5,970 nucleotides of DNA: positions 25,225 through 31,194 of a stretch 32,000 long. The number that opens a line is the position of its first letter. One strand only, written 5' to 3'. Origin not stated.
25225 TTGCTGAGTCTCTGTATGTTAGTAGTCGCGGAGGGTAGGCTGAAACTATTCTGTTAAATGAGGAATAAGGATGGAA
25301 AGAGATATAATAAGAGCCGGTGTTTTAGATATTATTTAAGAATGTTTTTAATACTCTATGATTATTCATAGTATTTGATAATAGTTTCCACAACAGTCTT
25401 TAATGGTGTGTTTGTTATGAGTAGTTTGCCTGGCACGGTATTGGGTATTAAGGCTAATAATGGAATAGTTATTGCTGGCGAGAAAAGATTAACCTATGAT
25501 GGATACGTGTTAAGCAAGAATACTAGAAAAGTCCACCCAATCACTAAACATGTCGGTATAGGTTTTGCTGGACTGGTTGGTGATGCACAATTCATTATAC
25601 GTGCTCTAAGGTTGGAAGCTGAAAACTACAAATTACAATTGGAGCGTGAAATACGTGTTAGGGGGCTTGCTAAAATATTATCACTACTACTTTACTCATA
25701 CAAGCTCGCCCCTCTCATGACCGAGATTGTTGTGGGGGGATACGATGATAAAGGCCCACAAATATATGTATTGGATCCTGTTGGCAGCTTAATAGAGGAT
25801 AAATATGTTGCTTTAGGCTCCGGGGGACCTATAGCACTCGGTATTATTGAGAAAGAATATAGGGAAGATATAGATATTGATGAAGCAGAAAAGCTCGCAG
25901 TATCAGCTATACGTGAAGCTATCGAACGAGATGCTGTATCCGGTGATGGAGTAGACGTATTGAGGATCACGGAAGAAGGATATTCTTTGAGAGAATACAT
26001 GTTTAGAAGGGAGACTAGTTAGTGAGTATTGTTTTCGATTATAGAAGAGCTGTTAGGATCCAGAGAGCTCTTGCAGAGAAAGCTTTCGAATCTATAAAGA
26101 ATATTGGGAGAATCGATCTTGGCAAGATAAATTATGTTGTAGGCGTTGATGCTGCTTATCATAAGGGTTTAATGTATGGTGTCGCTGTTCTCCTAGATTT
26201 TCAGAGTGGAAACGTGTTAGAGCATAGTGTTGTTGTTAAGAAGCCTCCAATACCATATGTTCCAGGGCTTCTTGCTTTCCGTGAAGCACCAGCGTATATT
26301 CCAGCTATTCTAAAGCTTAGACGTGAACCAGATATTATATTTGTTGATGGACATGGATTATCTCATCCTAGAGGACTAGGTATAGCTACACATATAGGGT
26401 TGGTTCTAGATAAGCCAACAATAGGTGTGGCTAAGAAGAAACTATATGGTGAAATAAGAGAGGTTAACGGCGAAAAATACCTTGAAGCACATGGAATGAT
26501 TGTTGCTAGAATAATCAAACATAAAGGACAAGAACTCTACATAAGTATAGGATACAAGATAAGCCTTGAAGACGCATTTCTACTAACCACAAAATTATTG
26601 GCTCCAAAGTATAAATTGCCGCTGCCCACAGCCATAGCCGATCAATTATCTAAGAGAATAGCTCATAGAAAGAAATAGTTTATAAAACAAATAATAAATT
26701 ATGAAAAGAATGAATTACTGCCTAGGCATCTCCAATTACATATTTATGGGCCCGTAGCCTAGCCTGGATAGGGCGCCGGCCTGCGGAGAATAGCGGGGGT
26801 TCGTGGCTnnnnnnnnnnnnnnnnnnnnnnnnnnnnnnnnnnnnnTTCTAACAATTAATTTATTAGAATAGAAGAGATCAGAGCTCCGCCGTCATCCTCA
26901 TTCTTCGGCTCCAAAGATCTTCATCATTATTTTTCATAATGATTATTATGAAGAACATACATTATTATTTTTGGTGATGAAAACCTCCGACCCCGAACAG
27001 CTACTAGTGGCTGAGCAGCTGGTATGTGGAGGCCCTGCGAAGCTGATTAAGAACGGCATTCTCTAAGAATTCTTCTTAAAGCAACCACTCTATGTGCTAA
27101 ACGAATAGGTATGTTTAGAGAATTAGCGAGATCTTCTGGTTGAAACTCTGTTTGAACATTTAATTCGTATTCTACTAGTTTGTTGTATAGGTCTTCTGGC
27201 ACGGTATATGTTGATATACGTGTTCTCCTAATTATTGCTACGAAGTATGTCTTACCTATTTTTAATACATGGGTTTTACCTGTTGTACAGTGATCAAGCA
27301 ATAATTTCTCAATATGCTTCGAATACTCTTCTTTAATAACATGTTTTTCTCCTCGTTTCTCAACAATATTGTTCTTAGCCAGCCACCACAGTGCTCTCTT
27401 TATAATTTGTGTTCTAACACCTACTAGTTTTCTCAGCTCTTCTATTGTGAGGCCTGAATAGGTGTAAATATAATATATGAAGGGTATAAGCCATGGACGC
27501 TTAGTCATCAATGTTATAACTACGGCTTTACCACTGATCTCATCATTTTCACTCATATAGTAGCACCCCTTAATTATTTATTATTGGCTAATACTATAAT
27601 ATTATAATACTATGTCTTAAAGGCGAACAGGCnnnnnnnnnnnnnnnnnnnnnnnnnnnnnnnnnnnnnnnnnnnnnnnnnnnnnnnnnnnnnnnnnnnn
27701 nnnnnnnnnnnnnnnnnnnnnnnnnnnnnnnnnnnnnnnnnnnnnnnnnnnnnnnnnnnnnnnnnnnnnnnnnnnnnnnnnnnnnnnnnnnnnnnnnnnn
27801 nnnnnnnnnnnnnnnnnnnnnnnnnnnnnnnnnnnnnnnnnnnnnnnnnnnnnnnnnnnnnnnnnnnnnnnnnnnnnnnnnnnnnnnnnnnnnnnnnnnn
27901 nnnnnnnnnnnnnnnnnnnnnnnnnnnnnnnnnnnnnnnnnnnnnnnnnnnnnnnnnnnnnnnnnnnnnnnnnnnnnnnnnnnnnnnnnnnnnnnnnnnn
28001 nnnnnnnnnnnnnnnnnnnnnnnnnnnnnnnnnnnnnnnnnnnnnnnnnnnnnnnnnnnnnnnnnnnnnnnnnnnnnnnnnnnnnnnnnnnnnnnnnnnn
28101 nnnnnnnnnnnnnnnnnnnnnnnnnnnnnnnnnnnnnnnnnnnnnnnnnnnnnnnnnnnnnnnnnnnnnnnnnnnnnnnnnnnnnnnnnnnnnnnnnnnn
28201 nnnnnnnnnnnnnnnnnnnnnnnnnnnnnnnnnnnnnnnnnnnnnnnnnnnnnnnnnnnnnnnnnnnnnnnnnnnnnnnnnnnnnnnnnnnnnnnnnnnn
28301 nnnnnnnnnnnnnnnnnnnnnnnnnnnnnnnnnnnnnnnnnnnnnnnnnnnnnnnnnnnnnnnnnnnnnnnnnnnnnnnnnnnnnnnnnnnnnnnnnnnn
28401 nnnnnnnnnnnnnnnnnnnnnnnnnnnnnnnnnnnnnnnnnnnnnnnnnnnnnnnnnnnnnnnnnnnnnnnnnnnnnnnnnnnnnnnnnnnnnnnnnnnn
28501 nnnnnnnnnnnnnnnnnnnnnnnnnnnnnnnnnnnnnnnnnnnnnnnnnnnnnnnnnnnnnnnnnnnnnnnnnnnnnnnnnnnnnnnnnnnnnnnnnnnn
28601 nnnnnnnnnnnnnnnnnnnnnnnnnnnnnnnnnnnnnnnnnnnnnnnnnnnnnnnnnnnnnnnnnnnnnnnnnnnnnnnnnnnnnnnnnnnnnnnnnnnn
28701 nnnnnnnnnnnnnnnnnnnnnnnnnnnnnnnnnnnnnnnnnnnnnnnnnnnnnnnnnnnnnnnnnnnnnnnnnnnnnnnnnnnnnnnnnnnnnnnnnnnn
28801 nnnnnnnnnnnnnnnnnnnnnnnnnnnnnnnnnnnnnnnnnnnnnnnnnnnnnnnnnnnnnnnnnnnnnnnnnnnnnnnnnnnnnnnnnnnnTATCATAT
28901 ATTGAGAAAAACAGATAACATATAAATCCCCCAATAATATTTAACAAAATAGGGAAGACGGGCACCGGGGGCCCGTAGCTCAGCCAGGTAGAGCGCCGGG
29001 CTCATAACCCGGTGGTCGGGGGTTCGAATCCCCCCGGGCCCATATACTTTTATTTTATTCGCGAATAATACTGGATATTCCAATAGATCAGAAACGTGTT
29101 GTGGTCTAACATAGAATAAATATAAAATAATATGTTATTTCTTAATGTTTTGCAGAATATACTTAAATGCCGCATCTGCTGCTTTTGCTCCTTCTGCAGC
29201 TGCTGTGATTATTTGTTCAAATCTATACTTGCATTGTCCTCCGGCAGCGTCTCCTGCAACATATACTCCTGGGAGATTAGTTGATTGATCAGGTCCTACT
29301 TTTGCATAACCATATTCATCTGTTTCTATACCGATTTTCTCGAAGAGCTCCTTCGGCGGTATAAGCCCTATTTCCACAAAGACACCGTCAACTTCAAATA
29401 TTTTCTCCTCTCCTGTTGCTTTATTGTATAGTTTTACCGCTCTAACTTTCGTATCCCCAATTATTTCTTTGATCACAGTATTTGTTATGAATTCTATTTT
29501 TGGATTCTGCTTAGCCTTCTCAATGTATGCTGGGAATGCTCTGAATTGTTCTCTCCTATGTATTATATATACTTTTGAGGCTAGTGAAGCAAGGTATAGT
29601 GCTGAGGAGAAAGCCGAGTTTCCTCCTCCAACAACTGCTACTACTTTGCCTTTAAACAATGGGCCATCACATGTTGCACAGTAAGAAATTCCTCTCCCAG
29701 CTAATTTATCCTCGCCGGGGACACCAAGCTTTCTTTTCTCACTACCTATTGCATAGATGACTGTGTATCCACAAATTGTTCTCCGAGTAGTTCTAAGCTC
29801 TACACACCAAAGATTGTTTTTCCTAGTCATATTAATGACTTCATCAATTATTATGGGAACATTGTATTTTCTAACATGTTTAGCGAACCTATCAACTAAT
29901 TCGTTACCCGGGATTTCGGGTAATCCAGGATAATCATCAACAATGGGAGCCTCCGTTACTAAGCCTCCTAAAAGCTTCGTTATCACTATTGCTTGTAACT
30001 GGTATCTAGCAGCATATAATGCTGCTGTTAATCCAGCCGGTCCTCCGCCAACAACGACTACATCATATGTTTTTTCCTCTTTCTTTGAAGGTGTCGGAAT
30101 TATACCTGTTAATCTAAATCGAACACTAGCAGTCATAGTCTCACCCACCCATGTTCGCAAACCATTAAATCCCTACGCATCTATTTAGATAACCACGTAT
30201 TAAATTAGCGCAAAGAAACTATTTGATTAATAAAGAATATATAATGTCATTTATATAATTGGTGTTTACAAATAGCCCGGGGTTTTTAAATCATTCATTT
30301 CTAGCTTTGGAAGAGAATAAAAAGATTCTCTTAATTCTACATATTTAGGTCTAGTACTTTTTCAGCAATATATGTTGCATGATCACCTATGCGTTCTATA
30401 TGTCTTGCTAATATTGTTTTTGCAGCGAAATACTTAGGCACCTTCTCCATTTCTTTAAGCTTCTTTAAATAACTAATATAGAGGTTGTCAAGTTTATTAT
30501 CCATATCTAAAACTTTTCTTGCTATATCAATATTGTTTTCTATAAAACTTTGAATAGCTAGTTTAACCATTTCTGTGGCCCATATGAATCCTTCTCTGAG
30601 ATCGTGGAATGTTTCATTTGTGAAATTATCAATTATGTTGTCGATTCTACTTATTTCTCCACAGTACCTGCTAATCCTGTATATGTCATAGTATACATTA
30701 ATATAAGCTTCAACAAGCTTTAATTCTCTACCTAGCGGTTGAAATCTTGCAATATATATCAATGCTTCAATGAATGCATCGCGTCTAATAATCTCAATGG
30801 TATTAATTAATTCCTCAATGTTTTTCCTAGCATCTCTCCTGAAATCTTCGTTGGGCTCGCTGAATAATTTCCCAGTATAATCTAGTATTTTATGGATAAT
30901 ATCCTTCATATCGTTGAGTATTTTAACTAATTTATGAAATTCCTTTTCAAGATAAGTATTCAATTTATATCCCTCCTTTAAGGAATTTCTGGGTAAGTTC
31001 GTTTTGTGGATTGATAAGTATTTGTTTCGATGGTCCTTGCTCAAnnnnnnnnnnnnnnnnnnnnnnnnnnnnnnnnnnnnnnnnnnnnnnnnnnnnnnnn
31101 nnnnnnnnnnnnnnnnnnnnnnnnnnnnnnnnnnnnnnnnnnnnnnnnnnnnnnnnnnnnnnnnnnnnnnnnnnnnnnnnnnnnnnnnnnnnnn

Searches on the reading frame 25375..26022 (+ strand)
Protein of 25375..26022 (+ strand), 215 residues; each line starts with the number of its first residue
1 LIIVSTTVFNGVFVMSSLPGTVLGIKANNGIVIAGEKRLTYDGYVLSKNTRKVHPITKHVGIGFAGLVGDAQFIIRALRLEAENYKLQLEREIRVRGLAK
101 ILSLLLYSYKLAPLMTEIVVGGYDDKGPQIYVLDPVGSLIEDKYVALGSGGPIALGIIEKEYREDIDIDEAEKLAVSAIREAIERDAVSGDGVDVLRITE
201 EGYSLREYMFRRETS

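Call 11: search_protein_families(library=pfam, proteins=[window:25375-26022:+], max_evalue=0.01)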
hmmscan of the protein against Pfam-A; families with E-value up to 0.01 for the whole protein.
window:25375-26022:+ (215 aa): 1 family
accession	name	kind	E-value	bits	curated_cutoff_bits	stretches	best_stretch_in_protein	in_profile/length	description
PF00227.31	Proteasome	-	3e-56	190.5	22.4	1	20-196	5-187/189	Proteasome subunit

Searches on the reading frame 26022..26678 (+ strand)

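Call 11: search_protein_families(library=pfam, proteins=[window:26022-26678:+], max_evalue=0.01)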
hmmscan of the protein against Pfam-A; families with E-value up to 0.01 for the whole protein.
window:26022-26678:+ (218 aa): 1 family
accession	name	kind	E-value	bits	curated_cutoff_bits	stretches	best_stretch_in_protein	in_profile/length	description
PF04493.20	Endonuclease_5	-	1.2e-52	178.9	23.4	1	35-208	16-198/198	Endonuclease V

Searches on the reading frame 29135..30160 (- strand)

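Call 11: search_protein_families(library=pfam, proteins=[window:29135-30160:-], max_evalue=0.01)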
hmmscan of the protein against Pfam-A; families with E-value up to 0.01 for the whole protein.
window:29135-30160:- (341 aa): 16 families
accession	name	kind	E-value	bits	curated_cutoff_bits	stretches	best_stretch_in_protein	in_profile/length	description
PF07992.20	Pyr_redox_2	-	3.6e-50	171.5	26.1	1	32-324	1-291/291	Pyridine nucleotide-disulphide oxidoreductase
PF13738.12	Pyr_redox_3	-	5.5e-23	82.1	30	1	84-303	79-305/305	Pyridine nucleotide-disulphide oxidoreductase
PF00070.33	Pyr_redox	-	1.3e-16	61.3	22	1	174-245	2-80/82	Pyridine nucleotide-disulphide oxidoreductase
PF12831.13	FAD_oxidored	-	3.8e-10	40.1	27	1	33-78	1-48/416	FAD dependent oxidoreductase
PF00890.30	FAD_binding_2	-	5.7e-10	39.4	20.4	1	33-62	1-30/414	FAD binding domain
PF01946.23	Thi4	-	2.4e-07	30.7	26.2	1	32-62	18-49/235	Thi4 family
PF03486.20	HI0933_like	-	1.1e-06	28.7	50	1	33-62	2-31/244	HI0933-like protein Rossmann domain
PF01266.30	DAO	-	1.2e-05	25.5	27.9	1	33-62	1-30/353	FAD dependent oxidoreductase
PF01134.28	GIDA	-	2.4e-05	24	22.1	1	33-65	1-33/391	Glucose inhibited division protein A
PF01494.25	FAD_binding_3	-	3.7e-05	23.6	22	1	32-63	2-33/349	FAD binding domain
PF13450.12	NAD_binding_8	-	0.0002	22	21.9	0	36-66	1-33/68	NAD(P)-binding Rossmann-like domain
PF04294.18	VanW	-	0.0018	18.2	27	1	169-207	46-84/130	VanW like protein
PF13241.12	NAD_binding_7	-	0.0036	18.3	22.1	0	169-204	5-40/104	Putative NAD(P)-binding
PF01262.27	AlaDh_PNT_C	-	0.0041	17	23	0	33-55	30-52/214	Alanine dehydrogenase/PNT, C-terminal domain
PF00291.31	PALP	-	0.006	16.4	35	0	26-60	50-84/295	Pyridoxal-phosphate dependent enzyme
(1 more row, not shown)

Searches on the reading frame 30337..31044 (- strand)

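Call 11: search_protein_families(library=pfam, proteins=[window:30337-31044:-], max_evalue=0.01)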
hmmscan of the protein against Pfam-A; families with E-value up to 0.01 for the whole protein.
window:30337-31044:- (235 aa): 2 families
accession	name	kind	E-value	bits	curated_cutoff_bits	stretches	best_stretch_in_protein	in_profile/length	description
PF01895.24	PhoU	-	1.7e-22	80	23.5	2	156-230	8-89/89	PhoU domain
PF20984.2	PT26-6P_helical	-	0.0089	16.7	27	0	156-230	45-114/141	PT26-6P, helical domain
